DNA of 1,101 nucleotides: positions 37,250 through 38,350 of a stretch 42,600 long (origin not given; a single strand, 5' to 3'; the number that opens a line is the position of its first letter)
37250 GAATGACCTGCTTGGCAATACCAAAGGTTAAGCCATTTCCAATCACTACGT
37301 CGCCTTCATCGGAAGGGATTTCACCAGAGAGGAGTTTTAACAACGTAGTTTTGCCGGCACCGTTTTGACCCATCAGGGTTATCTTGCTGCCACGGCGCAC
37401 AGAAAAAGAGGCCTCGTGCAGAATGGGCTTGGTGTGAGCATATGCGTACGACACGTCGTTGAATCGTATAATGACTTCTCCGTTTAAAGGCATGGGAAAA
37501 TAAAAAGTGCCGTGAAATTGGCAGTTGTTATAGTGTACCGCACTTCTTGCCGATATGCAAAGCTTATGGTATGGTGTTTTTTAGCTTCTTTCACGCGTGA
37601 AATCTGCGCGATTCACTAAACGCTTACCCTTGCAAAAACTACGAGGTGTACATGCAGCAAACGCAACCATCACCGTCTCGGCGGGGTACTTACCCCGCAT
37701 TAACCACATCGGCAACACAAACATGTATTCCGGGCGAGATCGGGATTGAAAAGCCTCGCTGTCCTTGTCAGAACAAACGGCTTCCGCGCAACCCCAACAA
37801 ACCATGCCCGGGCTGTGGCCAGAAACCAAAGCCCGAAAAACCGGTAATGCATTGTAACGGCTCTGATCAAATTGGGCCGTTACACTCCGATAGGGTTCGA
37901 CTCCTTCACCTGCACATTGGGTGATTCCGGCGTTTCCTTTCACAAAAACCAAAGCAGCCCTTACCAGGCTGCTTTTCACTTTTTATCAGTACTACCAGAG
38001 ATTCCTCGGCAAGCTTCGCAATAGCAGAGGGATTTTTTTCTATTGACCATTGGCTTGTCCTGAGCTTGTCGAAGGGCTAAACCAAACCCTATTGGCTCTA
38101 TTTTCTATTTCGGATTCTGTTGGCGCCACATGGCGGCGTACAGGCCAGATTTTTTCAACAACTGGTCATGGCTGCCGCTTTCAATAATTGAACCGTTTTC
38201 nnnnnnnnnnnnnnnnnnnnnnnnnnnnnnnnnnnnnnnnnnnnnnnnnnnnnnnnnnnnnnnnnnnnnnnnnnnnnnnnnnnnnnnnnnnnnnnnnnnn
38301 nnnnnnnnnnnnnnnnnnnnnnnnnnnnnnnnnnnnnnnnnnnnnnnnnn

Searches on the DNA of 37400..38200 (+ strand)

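Call 6: search_rna_families(source=window, start=37400, end=38200, threshold=evalue, max_evalue=10, show_alignments=3)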
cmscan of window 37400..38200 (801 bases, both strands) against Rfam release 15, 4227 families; matches with E-value up to 10: 4.
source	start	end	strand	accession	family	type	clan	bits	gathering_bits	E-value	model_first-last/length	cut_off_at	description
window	37808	37834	-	RF03847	mir-1538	Gene; miRNA;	-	18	78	1.3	18-46/58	no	mir-1538 microRNA precursor family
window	37884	37939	+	RF00505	RydC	Gene; sRNA;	-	16.1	48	4.5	1-64/64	no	RydC RNA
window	37990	38045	+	RF02750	ES003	Gene; sRNA;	-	13.5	37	9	1-53/53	no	ES003 sRNA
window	37946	37976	-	RF00010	RNaseP_bact_a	Gene; ribozyme;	CL00002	7.5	100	6.5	1-367/367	no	Bacterial RNase P class A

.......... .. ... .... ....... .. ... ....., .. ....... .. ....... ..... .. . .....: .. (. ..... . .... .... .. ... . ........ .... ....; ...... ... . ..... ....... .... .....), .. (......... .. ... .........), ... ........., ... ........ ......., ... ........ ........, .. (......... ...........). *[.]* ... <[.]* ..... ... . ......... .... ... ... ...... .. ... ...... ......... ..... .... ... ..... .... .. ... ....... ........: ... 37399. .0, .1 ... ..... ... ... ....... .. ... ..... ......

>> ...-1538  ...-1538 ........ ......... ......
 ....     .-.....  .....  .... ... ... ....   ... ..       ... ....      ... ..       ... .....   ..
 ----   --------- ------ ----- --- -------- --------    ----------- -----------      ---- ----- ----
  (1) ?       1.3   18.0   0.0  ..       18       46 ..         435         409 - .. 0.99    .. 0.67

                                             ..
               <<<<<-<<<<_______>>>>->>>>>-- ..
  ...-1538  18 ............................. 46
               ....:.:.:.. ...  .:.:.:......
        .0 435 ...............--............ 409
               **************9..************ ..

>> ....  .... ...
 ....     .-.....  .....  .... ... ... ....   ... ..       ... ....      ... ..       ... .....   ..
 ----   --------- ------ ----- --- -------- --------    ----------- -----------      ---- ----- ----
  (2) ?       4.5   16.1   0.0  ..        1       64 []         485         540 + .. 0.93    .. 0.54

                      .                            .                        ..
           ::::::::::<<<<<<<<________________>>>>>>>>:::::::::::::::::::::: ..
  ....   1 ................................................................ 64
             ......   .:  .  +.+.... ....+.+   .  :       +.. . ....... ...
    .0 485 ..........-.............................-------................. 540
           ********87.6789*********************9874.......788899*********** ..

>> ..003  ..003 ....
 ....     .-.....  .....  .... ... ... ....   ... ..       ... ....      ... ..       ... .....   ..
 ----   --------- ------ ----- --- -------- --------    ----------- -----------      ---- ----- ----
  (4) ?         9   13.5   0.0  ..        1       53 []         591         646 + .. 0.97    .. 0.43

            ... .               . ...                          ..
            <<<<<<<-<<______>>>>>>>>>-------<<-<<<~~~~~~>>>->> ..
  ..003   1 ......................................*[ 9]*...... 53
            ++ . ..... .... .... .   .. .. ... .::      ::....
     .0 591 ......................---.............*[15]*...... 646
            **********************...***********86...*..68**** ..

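Call 41: search_dna_similar(query=window:37560-38000:+, collection=plasmids, mode=distant, max_evalue=0.01, max_rows=10)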
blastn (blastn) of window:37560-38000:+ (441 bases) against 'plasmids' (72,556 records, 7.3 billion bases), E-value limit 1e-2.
No match.

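Call 42: search_dna_similar(query=window:37560-38000:+, collection=phages, mode=distant, max_evalue=0.01, max_rows=10)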
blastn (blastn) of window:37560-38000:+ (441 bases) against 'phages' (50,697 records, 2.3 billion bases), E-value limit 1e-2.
No match.

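Call 73: search_rna_families(source=window, start=37600, end=37950, threshold=evalue, max_evalue=10, show_alignments=2)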
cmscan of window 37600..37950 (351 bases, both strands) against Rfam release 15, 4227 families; matches with E-value up to 10: 2.
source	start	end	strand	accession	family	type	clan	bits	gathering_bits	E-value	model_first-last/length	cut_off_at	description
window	37808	37834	-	RF03847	mir-1538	Gene; miRNA;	-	18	78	0.55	18-46/58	no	mir-1538 microRNA precursor family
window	37884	37939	+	RF00505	RydC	Gene; sRNA;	-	16.1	48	2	1-64/64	no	RydC RNA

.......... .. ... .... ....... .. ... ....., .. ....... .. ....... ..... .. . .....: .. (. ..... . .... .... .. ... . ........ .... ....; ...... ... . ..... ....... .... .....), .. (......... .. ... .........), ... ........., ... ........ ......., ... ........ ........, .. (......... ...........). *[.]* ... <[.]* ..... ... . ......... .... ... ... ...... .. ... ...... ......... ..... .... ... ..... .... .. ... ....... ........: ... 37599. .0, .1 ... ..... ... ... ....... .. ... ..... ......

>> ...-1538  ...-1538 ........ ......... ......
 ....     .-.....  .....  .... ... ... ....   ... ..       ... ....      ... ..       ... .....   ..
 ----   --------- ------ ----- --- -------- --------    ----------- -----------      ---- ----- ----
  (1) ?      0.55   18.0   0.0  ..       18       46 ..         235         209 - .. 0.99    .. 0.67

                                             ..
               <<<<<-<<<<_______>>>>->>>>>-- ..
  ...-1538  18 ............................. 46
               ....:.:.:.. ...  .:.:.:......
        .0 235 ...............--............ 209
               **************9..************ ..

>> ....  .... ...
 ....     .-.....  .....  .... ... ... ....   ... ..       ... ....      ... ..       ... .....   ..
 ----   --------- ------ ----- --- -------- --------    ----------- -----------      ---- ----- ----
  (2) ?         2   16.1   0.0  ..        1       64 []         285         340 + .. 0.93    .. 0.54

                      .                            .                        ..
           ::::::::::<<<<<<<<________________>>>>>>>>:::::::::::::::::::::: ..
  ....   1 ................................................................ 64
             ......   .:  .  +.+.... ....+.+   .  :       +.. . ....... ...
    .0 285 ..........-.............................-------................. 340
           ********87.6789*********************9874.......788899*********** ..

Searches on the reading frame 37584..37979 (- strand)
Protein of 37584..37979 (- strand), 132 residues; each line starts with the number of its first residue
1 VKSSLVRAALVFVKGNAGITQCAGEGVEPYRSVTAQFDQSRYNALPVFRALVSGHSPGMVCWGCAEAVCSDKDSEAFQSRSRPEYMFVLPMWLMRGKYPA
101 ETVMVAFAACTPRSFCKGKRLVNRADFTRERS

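Call 27: find_homologous_proteins(query=window:37584-37979:-, max_evalue=0.1)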
Query window:37584-37979:- (132 aa): 1 proteins with E <= 0.1 among 10 candidates.
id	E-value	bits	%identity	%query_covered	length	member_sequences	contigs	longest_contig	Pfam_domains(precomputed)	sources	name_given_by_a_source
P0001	2.0e-84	298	100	100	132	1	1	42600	-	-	-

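Call 34: find_related_loci(query=window:37584-37979:-, collection=metagenome_contigs, flank=5000)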
Query window:37584-37979:- (132 aa) in metagenome_contigs; peptide patterns used: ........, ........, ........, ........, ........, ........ (x = any residue, [..] = any of these).
196 stretches matched a pattern, but none encodes a relative of the query by tblastn (E <= 1e-3).

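Call 45: search_protein_families(library=pfam, proteins=[window:37584-37979:-], max_evalue=1)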
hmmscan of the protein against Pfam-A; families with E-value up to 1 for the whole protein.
window:37584-37979:- (132 aa): 0 families

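Call 60: predict_structure(protein=window:37584-37979:-)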
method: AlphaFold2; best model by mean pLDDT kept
length: 132 residues; sequences in the alignment: 1
mean_pLDDT: 35.3   pTM: 0.26
mean pLDDT of the five models: 35.3, 33.1, 31.6, 30.5, 28.4
residues with pLDDT >= 90: 0; 70-90: 0; 50-70: 2; < 50: 130
segments of 3 or more residues with pLDDT < 50: 1-115, 119-132
pLDDT, mean of each block of 10 residues (from residue 1): 30 28 30 29 27 34 41 36 33 37 38 47 47 45
secondary structure, 60 per line:
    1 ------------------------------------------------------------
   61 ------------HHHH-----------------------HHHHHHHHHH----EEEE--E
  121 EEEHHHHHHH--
elements in order: H73-76 H100-109 E114-117 E120-123 H124-130

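Call 74: find_related_loci(query=window:37584-37979:-, collection=viral_contigs, flank=3000)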
Query window:37584-37979:- (132 aa) in viral_contigs; peptide patterns used: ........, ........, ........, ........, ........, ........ (x = any residue, [..] = any of these).
14 stretches matched a pattern, but none encodes a relative of the query by tblastn (E <= 1e-3).

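Call 78: search_protein_families(library=phrogs, proteins=[window:37584-37979:-], max_evalue=0.1)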
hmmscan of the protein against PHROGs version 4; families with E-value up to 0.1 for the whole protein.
window:37584-37979:- (132 aa): 0 families

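Call 79: search_protein_families(library=padloc, proteins=[window:37584-37979:-], max_evalue=0.1)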
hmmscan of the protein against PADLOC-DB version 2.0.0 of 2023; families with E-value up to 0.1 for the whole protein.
window:37584-37979:- (132 aa): 0 families

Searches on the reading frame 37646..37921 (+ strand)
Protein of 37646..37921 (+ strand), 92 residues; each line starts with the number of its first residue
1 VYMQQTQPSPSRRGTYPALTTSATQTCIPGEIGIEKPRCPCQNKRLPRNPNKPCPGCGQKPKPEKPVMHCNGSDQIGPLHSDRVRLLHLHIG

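Call 28: find_homologous_proteins(query=window:37646-37921:+, max_evalue=0.1)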
Query window:37646-37921:+: 1 candidates shared short words with the query, none scored E <= 0.1.

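Call 45: search_protein_families(library=pfam, proteins=[window:37646-37921:+], max_evalue=1)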
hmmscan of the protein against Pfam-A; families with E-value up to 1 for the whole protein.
window:37646-37921:+ (92 aa): 1 family
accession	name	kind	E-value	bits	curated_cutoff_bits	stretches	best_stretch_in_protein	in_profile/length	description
PF04767.17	Pox_F17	-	0.16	12.9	25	1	23-71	34-77/94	DNA-binding 11 kDa phosphoprotein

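Call 50: predict_structure(protein=window:37652-37921:+)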
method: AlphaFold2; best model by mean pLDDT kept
length: 90 residues; sequences in the alignment: 1
mean_pLDDT: 49.3   pTM: 0.18
mean pLDDT of the five models: 49.3, 48.2, 47.6, 46.1, 39.7
residues with pLDDT >= 90: 0; 70-90: 0; 50-70: 38; < 50: 52
segments of 3 or more residues with pLDDT < 50: 1-7, 12-23, 25-27, 62-82
pLDDT, mean of each block of 10 residues (from residue 1): 42 46 48 58 58 56 43 42 50
secondary structure: DSSP gave nothing for this model
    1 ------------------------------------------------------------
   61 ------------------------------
elements in order:

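Call 51: search_protein_representatives(protein=window:37652-37921:+)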
Query: 90 residues. Proteins with E-value up to 0.001 (for the whole library): 2; up to 1e-10: 0; up to 1e-30: 0. The best 2 are listed.
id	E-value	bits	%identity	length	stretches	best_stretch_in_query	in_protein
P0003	5.0e-08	49.2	30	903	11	18-73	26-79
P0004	5.5e-06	42.6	44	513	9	19-54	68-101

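Call 78: search_protein_families(library=phrogs, proteins=[window:37646-37921:+], max_evalue=0.1)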
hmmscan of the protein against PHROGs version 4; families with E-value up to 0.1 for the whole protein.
window:37646-37921:+ (92 aa): 0 families

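Call 79: search_protein_families(library=padloc, proteins=[window:37646-37921:+], max_evalue=0.1)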
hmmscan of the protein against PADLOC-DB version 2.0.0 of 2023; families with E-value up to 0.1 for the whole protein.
window:37646-37921:+ (92 aa): 0 families
